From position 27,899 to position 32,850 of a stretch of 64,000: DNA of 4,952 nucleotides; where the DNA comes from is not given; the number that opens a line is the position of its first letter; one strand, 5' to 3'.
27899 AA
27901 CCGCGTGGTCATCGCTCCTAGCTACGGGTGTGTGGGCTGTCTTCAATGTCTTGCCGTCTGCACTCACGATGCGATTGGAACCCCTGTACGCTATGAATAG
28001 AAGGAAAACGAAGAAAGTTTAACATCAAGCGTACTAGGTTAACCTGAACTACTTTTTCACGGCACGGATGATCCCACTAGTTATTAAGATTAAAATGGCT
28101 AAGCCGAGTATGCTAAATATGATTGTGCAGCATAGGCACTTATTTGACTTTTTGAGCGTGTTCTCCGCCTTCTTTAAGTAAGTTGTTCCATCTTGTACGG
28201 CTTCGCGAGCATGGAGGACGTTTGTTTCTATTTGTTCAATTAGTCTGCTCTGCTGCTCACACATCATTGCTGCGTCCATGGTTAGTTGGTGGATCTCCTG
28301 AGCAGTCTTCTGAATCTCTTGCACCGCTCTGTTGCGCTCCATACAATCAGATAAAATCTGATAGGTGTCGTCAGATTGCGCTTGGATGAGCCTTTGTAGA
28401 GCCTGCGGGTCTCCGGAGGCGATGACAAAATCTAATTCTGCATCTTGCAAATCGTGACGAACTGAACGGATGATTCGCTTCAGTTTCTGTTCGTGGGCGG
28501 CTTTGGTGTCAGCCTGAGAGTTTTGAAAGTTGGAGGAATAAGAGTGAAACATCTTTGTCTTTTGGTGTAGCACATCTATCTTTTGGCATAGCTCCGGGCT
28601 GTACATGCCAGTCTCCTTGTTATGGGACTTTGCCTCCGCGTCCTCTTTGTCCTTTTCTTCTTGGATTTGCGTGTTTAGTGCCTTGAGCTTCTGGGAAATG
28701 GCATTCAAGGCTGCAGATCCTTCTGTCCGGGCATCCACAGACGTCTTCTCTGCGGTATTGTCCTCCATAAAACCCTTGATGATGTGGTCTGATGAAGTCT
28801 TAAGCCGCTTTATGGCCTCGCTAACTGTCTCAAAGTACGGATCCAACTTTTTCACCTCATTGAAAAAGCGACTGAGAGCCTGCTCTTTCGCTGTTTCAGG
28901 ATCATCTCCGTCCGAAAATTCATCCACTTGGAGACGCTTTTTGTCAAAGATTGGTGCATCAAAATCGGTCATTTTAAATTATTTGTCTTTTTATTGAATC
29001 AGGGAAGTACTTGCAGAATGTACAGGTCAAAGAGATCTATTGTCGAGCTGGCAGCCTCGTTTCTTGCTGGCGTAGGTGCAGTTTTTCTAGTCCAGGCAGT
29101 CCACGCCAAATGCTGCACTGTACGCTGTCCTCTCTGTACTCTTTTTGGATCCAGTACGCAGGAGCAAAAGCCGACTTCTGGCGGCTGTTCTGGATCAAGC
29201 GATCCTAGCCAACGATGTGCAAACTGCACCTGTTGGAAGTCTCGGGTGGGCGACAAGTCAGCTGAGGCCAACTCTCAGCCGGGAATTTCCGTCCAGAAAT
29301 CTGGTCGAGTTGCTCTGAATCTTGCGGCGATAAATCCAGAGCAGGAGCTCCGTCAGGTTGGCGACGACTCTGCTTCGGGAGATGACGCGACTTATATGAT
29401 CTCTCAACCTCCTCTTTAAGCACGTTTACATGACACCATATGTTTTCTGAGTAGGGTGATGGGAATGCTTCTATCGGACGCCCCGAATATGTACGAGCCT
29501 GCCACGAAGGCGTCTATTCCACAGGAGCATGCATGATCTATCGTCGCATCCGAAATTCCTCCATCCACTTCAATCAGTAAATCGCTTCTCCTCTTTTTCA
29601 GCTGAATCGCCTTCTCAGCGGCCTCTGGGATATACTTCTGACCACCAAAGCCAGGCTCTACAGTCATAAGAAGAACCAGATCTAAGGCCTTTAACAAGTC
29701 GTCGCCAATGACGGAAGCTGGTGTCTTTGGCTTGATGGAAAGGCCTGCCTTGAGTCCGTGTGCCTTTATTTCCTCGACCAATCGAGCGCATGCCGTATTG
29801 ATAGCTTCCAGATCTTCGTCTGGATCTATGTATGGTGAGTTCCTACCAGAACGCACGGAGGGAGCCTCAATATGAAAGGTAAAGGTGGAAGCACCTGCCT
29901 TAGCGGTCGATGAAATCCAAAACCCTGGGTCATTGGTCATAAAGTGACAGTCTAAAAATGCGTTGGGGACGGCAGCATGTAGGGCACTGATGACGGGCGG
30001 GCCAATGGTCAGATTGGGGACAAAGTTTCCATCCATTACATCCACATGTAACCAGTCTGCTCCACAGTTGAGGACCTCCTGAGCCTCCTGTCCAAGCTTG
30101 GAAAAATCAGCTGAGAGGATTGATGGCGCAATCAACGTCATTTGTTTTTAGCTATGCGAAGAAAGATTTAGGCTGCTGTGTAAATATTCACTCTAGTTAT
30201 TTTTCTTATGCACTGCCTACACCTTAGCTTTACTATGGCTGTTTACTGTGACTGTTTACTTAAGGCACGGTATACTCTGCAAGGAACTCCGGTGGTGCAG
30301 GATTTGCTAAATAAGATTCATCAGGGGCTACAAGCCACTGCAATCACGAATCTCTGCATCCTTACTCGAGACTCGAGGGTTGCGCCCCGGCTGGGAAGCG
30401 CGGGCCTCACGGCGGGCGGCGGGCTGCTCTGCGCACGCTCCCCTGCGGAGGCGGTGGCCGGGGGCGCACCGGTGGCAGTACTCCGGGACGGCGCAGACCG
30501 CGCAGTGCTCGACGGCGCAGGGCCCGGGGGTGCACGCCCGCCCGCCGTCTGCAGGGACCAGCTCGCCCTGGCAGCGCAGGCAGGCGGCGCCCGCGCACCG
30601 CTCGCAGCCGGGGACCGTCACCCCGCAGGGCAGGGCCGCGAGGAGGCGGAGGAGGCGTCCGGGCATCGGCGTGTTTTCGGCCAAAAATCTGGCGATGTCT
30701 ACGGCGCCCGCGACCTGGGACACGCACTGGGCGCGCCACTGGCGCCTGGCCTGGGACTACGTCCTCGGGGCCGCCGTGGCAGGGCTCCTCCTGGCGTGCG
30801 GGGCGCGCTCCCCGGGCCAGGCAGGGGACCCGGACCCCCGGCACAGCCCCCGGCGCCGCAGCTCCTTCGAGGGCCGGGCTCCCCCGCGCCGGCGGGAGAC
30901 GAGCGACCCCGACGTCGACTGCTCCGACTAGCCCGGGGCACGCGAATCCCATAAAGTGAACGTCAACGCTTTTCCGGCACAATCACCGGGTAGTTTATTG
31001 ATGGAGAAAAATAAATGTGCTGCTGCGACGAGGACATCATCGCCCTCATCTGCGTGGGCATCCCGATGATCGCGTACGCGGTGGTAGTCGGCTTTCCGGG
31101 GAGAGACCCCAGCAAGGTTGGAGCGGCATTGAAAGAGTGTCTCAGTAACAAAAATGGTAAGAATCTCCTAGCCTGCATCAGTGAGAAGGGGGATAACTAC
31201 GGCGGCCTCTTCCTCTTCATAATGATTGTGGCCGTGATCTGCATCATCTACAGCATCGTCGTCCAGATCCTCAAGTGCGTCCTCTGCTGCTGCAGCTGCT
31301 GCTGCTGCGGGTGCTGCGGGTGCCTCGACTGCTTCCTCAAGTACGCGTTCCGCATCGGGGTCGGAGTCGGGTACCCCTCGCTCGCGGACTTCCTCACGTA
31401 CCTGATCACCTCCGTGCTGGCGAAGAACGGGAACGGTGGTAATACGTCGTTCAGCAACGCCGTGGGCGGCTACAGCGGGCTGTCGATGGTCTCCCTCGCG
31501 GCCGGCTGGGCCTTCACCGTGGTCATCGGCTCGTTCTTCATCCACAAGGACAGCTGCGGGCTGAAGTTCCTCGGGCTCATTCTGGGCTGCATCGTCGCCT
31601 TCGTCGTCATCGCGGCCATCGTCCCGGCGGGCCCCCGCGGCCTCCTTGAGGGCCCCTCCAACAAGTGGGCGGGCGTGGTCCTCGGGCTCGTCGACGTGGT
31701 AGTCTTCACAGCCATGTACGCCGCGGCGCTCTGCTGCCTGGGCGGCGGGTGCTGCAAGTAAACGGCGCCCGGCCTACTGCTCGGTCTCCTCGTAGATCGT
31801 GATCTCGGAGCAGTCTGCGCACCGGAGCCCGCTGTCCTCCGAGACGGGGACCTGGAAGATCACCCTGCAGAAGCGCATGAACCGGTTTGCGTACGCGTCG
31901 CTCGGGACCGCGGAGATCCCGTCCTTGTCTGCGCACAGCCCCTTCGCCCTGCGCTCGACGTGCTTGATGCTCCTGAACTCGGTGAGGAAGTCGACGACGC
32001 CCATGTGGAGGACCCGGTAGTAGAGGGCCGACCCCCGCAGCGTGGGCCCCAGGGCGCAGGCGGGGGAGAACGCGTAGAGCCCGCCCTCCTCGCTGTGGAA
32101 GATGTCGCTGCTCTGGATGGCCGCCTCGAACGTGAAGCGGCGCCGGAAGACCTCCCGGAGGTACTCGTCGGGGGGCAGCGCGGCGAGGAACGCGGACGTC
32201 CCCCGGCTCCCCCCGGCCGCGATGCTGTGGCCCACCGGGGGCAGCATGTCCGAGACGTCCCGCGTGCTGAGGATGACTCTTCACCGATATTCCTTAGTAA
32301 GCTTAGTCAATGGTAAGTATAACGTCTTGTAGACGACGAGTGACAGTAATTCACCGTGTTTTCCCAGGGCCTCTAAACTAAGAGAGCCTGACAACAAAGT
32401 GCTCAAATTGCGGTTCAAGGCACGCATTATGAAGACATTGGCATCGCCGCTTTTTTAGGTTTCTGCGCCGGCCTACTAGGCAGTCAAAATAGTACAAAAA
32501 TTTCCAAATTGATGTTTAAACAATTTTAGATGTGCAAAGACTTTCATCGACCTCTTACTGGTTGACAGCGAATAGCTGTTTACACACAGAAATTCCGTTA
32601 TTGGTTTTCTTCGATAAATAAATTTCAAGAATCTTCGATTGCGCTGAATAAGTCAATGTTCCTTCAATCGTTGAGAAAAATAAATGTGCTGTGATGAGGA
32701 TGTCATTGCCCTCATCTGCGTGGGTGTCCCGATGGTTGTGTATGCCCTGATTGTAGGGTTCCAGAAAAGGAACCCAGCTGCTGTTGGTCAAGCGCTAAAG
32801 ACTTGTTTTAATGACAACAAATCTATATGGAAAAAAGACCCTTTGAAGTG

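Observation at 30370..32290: About 2-kb GC-rich island (roughly 70-80% GC) in a genome averaging about 49% GC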

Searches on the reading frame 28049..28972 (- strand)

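Call 7: search_protein_families(library=pfam, proteins=[window:28049-28972:-], max_evalue=1)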
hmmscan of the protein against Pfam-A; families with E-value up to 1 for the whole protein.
window:28049-28972:- (307 aa): 8 families
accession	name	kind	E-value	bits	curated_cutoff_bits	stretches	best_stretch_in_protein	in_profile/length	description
PF05739.25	SNARE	-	2.8e-10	40.5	26.8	1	244-294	2-52/53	SNARE domain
PF00804.31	Syntaxin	-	0.00033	20.9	26.7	1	30-194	1-155/157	Syntaxin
PF06818.20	Fez1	-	0.0059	17.5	34.4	1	29-153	71-192/199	Fez1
PF18844.6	baeRF_family2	-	0.015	15.9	26.9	1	141-233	37-130/149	Bacterial archaeo-eukaryotic release factor family 2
PF10400.15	Vir_act_alpha_C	-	0.11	13.6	22.4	1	182-241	10-65/78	Virulence activator alpha C-term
PF03732.24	Retrotrans_gag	-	0.12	13.1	24.1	0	123-170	44-94/97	Retrotransposon gag protein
PF24126.1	DUF7394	-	0.13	13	27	1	140-174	26-63/65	Family of unknown function (DUF7394)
PF06009.19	Laminin_II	-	0.99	9.9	33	0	215-278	3-66/138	Laminin Domain II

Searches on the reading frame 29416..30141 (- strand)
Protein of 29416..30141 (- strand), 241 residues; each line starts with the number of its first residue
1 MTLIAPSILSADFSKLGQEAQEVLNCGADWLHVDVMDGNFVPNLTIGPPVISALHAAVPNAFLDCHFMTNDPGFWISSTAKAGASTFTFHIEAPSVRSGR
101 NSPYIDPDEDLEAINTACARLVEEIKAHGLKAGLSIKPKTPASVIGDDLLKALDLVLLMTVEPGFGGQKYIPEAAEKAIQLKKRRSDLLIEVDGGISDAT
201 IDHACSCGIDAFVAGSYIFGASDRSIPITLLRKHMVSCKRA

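Call 7: search_protein_families(library=pfam, proteins=[window:29416-30141:-], max_evalue=1)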
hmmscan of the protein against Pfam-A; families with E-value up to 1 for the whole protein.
window:29416-30141:- (241 aa): 2 families
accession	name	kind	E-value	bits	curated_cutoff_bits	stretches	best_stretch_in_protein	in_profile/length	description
PF00834.25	Ribul_P_3_epim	-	5.9e-62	209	21.1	2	4-94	2-91/198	Ribulose-phosphate 3 epimerase family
PF01729.25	QRPTase_C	-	0.0013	18.9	23.1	1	172-219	111-159/169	Quinolinate phosphoribosyl transferase, C-terminal domain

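Call 10: find_encoding_contigs(protein=window:29416-30141:-, flank=10000, max_places=6)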
Protein window:29416-30141:- (241 aa): 24 contigs read that carry it; 6 places shown.
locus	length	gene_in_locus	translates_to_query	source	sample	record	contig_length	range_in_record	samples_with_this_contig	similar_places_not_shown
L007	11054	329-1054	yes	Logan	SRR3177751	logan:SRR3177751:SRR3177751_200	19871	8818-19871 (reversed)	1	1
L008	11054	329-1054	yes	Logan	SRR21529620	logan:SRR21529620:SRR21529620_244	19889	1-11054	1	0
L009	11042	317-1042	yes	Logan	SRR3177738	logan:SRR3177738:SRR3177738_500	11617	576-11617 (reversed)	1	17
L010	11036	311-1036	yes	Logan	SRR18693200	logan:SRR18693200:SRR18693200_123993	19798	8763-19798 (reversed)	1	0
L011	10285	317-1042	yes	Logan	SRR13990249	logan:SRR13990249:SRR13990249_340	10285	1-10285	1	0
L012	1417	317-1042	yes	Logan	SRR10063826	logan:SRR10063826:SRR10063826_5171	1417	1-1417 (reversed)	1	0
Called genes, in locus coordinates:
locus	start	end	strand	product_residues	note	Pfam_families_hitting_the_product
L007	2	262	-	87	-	?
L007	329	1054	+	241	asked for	PF00834:Ribul_P_3_epim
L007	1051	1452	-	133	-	-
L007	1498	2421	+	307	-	PF05739:SNARE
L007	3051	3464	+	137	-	-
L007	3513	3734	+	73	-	-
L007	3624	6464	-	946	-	PF00069:Pkinase, PF07714:PK_Tyr_Ser-Thr, PF24521:Ank_KRIT1 (faint), PF00023:Ank (faint), PF12796:Ank_2, PF12796:Ank_2, PF13637:Ank_4 (weak), PF12796:Ank_2, +2 more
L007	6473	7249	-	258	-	PF02390:Methyltransf_4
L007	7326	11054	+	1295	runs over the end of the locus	-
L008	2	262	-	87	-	?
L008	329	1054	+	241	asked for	PF00834:Ribul_P_3_epim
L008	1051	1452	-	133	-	-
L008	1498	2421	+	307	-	PF05739:SNARE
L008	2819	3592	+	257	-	PF01683:EB (weak), PF25024:EGF_TEN (faint), PF07974:EGF_2 (faint), PF23106:EGF_Teneurin (weak)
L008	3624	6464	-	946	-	PF00069:Pkinase, PF07714:PK_Tyr_Ser-Thr, PF24521:Ank_KRIT1 (faint), PF00023:Ank (faint), PF12796:Ank_2, PF12796:Ank_2, PF13637:Ank_4 (weak), PF12796:Ank_2, +2 more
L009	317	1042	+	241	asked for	PF00834:Ribul_P_3_epim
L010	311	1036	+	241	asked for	PF00834:Ribul_P_3_epim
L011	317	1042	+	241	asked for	PF00834:Ribul_P_3_epim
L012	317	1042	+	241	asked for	PF00834:Ribul_P_3_epim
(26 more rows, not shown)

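Call 65: search_protein_families(library=pfam, proteins=[P0005], max_evalue=0.001)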
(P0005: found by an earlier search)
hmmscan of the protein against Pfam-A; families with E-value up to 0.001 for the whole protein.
P0005 (506 aa): 1 family
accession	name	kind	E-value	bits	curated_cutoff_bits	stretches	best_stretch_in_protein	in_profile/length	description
PF01504.24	PIP5K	-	8.4e-60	202.9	27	1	118-477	10-286/288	Phosphatidylinositol-4-phosphate 5-Kinase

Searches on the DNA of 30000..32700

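Call 64: search_rna_families(source=window, start=30000, end=32700, threshold=evalue, max_evalue=1)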
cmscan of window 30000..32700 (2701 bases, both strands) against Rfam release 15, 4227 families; matches with E-value up to 1: 0.
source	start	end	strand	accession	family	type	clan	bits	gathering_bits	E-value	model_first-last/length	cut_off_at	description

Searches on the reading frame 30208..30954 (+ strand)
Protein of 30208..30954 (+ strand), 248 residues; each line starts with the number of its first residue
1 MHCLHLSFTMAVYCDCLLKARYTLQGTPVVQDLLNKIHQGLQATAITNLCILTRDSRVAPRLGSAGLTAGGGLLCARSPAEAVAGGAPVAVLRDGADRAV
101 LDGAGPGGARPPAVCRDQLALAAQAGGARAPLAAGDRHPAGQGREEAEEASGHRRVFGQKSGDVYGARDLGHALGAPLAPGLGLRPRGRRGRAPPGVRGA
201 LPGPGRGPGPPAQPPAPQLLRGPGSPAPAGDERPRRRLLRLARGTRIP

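Call 7: search_protein_families(library=pfam, proteins=[window:30208-30954:+], max_evalue=1)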
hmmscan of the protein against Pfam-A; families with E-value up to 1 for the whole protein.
window:30208-30954:+ (248 aa): 0 families

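Call 65: search_protein_families(library=pfam, proteins=[P0005], max_evalue=0.001)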
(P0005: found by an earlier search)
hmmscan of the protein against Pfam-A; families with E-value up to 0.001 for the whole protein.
P0005 (506 aa): 1 family
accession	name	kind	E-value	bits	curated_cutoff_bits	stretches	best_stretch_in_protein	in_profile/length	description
PF01504.24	PIP5K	-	8.4e-60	202.9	27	1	118-477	10-286/288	Phosphatidylinositol-4-phosphate 5-Kinase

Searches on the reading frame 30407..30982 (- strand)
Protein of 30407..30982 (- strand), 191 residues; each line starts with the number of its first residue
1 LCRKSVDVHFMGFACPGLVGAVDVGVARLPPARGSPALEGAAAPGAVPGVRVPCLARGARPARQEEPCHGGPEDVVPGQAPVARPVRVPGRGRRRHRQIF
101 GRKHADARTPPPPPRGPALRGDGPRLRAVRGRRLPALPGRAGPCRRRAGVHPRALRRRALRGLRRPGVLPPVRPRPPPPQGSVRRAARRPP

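Call 7: search_protein_families(library=pfam, proteins=[window:30407-30982:-], max_evalue=1)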
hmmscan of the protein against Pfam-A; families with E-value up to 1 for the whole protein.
window:30407-30982:- (191 aa): 0 families

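Call 65: search_protein_families(library=pfam, proteins=[P0005], max_evalue=0.001)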
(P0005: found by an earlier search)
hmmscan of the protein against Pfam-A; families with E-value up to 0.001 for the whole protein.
P0005 (506 aa): 1 family
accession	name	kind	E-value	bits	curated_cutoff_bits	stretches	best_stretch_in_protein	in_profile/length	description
PF01504.24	PIP5K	-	8.4e-60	202.9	27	1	118-477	10-286/288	Phosphatidylinositol-4-phosphate 5-Kinase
